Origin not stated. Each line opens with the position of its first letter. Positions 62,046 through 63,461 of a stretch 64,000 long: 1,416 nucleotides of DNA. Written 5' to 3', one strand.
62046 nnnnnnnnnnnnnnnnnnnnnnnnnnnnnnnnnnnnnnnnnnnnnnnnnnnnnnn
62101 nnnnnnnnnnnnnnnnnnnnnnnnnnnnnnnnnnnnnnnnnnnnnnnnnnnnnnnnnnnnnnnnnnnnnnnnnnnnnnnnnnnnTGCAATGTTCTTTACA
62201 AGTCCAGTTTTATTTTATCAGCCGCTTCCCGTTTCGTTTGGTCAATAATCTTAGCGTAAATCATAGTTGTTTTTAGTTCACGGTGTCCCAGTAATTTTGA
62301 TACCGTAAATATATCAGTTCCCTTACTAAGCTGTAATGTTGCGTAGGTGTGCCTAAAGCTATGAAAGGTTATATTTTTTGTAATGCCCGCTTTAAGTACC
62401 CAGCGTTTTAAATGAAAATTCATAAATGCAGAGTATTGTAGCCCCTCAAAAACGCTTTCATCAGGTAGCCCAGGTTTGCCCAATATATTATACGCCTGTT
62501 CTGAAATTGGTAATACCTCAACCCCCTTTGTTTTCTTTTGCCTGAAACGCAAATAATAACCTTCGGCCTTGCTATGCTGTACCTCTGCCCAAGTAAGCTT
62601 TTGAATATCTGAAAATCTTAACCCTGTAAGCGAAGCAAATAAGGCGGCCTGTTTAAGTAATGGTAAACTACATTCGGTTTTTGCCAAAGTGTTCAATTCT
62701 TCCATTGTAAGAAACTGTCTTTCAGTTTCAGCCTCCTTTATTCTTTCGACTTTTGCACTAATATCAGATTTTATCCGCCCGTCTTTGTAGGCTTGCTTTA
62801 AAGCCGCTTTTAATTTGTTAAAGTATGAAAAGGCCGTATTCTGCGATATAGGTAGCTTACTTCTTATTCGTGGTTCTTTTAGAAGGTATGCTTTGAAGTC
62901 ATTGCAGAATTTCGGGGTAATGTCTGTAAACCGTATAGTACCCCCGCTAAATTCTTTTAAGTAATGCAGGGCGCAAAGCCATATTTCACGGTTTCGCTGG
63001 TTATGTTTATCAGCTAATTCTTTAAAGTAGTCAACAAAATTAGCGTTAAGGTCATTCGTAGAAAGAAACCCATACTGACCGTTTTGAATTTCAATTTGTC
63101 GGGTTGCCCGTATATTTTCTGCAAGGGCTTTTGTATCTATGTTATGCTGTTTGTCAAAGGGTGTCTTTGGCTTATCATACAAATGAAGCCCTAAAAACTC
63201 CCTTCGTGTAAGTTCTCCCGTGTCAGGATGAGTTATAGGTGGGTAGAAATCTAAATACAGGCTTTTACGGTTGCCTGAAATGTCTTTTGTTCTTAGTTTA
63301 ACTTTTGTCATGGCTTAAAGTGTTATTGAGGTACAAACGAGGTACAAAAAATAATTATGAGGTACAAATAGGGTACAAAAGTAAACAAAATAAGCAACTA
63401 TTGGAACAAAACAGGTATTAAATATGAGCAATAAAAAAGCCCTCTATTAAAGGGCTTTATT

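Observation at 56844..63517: A roughly 6.7 kb integrative element carrying its own rolling-circle Rep and an R-M system, inserted at the 3' end of secA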

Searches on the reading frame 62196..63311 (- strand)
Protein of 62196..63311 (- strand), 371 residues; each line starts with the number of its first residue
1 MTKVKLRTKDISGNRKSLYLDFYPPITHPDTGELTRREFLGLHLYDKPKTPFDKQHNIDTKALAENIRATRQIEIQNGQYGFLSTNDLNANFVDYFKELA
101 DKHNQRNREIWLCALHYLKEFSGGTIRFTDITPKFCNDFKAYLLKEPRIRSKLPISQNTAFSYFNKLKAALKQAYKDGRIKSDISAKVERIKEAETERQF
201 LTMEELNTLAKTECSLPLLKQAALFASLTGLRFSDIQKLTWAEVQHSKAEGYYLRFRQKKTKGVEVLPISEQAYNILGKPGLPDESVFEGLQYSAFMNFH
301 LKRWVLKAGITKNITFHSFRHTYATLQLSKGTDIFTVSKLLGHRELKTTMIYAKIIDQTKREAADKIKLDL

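Call 7: search_protein_families(library=pfam, proteins=[window:62196-63311:-], max_evalue=0.01)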
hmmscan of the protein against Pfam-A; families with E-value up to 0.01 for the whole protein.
window:62196-63311:- (371 aa): 2 families
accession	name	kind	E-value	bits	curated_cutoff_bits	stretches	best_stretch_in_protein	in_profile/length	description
PF13102.12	Phage_int_SAM_5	-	5e-22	78.6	22.3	1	91-186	1-96/98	Phage integrase SAM-like domain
PF00589.27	Phage_integrase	-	2.7e-19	70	27.1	1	201-355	3-168/172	Phage integrase family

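Call 8: search_protein_families(library=ncbifam, proteins=[window:62196-63311:-], max_evalue=0.01)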
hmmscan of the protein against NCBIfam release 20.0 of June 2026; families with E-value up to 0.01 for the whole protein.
window:62196-63311:- (371 aa): 11 families
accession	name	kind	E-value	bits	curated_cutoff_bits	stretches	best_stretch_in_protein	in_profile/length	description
NF040815.2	recomb_XerA_Arch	equivalog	7.2e-21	74.9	220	1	157-362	54-261/263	site-specific tyrosine recombinase/integron integrase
TIGR02224.1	recomb_XerC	equivalog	1.1e-19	71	335.15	2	299-362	221-284/295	tyrosine recombinase XerC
TIGR02249.1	integrase_gron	subfamily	1.9e-18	66.9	265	1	297-360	242-305/315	integron integrase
TIGR02225.1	recomb_XerD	equivalog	1.1e-17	64.3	329.6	1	300-359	219-278/290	site-specific tyrosine recombinase XerD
NF001399.0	PRK00283.1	subfamily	9e-16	58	279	1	156-363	69-291/300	tyrosine recombinase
NF011946.0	PRK15417.1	equivalog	1.2e-12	47.7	435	1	298-357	258-317/337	integron integrase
NF002331.0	PRK01287.1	subfamily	2.5e-10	39.9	371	1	303-355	259-312/365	site-specific tyrosine recombinase XerC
NF003462.0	PRK05084.1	equivalog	2.6e-10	39.6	267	1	312-368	301-357/360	tyrosine recombinase XerS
NF002685.0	PRK02436.1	equivalog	1.1e-07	31.9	178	1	189-347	85-238/245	site-specific tyrosine recombinase XerD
NF041502.1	integrase_1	equivalog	0.0009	18.1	350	1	313-362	318-367/484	site-specific integrase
NF007370.0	PRK09870.1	subfamily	0.0035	17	221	0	307-353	131-177/200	tyrosine-type DNA invertase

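Call 47: search_protein_families(library=phrogs, proteins=[window:62196-63311:-], max_evalue=0.01)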
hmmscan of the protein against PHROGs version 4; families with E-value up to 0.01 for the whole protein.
window:62196-63311:- (371 aa): 6 families
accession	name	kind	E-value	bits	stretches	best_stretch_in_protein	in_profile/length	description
phrog_1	-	integration and excision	1.4e-48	167.6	1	50-367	140-447/611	integrase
phrog_216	-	integration and excision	5e-32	112.2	1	162-369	17-238/301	integrase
phrog_7685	-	integration and excision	3.4e-13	50.7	1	306-368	171-236/240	integrase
phrog_7269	-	integration and excision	3e-08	34.5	1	291-359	8-73/89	integrase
phrog_7244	-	integration and excision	1.4e-05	25.4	1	166-267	145-241/263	integrase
phrog_35951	-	unknown function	0.0011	20.4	1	305-367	13-74/97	-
